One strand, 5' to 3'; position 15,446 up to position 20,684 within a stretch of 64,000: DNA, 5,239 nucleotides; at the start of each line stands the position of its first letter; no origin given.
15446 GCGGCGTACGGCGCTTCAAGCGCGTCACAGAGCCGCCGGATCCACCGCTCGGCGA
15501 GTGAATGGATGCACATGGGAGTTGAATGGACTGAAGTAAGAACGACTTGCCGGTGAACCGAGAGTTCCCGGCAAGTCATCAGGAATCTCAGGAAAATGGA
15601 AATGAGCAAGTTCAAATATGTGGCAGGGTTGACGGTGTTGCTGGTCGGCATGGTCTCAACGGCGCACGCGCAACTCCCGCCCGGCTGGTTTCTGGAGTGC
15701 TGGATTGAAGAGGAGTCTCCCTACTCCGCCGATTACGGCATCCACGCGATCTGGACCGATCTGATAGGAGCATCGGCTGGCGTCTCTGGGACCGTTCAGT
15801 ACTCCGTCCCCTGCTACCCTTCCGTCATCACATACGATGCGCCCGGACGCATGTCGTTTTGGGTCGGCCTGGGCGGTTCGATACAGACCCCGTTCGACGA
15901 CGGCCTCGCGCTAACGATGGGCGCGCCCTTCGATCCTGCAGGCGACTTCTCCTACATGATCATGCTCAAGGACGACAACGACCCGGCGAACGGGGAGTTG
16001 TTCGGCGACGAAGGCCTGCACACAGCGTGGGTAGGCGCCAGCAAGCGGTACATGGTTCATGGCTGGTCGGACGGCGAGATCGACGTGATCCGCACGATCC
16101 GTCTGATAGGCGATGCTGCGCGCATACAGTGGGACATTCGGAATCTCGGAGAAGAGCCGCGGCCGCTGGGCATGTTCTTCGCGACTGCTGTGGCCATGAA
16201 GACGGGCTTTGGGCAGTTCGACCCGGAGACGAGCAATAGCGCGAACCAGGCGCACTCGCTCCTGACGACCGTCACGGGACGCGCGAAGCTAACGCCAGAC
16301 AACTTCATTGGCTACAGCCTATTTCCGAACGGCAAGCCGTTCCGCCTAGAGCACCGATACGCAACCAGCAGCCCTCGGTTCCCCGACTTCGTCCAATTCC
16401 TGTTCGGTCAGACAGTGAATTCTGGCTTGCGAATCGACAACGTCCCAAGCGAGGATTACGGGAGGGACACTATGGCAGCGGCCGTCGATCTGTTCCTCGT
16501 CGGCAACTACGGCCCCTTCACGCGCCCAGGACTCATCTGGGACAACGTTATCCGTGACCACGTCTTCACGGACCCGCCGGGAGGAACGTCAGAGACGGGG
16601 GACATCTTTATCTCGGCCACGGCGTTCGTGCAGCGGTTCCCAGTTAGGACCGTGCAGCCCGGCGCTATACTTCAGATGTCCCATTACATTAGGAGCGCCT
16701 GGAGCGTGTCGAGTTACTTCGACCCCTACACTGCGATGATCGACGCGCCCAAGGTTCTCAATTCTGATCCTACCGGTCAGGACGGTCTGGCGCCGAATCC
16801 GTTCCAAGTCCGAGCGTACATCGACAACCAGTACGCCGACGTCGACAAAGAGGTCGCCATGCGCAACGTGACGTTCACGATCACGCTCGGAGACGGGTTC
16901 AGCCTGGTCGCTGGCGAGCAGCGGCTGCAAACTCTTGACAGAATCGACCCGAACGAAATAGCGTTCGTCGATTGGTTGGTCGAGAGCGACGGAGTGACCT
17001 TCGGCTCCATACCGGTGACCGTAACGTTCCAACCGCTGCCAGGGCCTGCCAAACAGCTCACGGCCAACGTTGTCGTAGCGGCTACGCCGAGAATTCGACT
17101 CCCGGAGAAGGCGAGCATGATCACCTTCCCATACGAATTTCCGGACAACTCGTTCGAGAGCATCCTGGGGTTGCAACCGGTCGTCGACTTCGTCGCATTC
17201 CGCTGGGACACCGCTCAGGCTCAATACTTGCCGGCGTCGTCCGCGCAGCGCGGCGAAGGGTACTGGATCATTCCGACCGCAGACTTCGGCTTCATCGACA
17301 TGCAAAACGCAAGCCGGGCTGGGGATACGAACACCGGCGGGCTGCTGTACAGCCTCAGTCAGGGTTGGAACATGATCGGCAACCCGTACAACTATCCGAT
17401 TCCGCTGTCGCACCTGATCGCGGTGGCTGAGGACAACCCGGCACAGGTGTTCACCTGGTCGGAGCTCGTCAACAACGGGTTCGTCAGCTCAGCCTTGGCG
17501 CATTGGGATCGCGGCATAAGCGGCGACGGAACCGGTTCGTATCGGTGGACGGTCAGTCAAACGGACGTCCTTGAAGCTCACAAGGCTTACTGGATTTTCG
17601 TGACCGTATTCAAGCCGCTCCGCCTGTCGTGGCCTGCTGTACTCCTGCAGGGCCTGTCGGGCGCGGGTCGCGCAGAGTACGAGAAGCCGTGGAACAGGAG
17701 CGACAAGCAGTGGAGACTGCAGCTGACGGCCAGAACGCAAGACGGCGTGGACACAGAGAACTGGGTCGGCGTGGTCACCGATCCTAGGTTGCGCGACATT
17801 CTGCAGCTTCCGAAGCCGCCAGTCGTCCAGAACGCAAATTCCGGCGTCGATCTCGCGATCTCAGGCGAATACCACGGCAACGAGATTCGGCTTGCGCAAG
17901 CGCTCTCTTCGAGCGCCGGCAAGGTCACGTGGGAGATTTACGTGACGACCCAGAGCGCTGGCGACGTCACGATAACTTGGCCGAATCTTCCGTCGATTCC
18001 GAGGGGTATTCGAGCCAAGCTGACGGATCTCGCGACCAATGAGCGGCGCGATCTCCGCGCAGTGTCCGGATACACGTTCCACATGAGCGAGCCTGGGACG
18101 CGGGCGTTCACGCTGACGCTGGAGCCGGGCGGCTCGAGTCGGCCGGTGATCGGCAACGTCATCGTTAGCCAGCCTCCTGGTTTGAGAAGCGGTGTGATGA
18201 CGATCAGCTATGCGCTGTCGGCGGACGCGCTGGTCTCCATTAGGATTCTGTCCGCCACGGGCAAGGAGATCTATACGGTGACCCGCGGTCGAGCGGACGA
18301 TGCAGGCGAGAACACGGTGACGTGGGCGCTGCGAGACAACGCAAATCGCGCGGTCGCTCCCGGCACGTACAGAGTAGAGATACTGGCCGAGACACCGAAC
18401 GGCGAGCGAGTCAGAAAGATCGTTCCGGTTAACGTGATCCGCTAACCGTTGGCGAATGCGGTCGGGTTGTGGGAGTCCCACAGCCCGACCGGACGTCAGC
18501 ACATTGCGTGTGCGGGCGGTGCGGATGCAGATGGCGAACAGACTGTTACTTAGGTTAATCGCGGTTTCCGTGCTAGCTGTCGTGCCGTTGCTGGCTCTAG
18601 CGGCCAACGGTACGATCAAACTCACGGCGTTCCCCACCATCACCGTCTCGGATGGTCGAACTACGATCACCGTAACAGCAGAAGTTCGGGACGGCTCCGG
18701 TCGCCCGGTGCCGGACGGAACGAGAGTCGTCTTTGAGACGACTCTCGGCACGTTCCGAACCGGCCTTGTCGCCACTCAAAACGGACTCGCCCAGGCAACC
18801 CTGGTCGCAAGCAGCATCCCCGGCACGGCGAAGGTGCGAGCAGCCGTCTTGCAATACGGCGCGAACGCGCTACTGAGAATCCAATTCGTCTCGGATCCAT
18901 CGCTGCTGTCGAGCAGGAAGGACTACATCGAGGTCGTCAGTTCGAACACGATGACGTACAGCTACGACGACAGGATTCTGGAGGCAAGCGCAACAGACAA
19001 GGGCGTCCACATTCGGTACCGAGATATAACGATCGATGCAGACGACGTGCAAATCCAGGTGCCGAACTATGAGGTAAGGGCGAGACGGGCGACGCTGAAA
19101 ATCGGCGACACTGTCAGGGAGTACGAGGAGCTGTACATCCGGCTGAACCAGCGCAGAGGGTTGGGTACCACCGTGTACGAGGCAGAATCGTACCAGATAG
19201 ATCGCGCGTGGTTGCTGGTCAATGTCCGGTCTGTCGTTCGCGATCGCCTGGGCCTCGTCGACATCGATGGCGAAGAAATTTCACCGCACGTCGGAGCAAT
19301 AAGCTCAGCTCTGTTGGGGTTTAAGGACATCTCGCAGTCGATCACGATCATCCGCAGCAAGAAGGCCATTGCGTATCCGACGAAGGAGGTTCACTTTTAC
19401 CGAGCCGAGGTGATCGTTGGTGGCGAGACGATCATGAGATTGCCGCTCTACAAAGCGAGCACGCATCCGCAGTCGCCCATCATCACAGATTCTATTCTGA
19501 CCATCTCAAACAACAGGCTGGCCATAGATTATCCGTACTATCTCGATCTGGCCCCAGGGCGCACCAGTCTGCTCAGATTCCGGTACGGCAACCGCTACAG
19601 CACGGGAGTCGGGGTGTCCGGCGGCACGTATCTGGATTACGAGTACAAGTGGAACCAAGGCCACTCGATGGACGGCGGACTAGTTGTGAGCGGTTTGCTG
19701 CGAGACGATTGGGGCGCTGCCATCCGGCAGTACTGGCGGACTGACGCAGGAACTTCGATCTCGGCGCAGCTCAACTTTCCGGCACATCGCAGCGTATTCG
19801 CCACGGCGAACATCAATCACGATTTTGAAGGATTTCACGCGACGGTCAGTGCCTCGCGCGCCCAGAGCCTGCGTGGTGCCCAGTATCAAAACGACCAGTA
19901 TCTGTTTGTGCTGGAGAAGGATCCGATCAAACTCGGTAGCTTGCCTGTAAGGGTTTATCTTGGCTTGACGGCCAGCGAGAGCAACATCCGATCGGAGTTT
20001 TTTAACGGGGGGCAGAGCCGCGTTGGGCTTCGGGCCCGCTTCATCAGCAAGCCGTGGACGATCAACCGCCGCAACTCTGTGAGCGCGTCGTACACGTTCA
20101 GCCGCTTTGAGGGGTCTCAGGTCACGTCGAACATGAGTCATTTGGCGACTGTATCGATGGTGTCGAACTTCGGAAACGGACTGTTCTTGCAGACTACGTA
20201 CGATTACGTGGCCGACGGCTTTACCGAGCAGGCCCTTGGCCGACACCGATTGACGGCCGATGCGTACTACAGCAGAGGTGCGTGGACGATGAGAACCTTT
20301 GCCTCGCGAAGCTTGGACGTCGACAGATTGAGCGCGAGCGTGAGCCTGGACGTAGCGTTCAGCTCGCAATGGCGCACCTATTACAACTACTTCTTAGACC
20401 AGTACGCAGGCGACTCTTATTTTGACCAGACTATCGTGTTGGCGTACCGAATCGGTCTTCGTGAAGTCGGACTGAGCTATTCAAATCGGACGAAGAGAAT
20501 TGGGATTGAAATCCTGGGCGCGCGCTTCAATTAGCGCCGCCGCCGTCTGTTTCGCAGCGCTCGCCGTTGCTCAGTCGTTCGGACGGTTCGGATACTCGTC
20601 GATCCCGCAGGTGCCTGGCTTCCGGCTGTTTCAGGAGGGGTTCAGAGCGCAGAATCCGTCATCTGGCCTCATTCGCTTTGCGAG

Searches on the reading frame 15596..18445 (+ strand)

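Call 45: search_protein_families(library=pfam, proteins=[window:15596-18445:+], max_evalue=0.00001)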
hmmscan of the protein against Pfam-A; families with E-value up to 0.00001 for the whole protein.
window:15596-18445:+ (949 aa): 1 family
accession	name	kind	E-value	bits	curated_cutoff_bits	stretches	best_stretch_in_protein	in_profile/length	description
PF13860.13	FlgD_ig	-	1.3e-09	38.3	27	1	868-933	12-77/79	FlgD Ig-like domain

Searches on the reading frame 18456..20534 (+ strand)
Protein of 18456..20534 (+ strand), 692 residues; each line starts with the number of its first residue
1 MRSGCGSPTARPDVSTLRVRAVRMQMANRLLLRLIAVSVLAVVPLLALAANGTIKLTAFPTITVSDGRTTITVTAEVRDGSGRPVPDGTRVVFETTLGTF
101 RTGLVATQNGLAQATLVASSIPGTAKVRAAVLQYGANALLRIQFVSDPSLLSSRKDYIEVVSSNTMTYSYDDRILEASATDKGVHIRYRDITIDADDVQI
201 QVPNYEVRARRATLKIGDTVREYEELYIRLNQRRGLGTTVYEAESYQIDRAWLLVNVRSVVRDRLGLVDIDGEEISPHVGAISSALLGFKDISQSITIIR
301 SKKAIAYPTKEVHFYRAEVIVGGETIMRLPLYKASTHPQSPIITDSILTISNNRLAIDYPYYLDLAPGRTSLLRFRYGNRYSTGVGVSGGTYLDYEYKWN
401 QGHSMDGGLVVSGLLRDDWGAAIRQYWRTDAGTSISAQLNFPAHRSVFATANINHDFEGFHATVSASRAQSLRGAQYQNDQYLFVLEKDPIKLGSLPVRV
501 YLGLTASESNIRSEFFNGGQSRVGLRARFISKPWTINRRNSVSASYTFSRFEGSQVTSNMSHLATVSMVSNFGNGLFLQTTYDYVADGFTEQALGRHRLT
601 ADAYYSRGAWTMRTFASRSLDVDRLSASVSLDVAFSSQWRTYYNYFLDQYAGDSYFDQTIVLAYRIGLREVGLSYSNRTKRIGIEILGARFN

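Call 45: search_protein_families(library=pfam, proteins=[window:18456-20534:+], max_evalue=0.00001)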
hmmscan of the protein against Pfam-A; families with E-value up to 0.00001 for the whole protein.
window:18456-20534:+ (692 aa): 2 families
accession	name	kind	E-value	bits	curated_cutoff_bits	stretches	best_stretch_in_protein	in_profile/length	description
PF09134.16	Invasin_D3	-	7.5e-10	39.6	33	1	53-145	4-96/98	Invasin, domain 3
PF02369.22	Big_1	-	7.8e-08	32.8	34.9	1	54-135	2-83/93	Bacterial Ig-like domain (group 1)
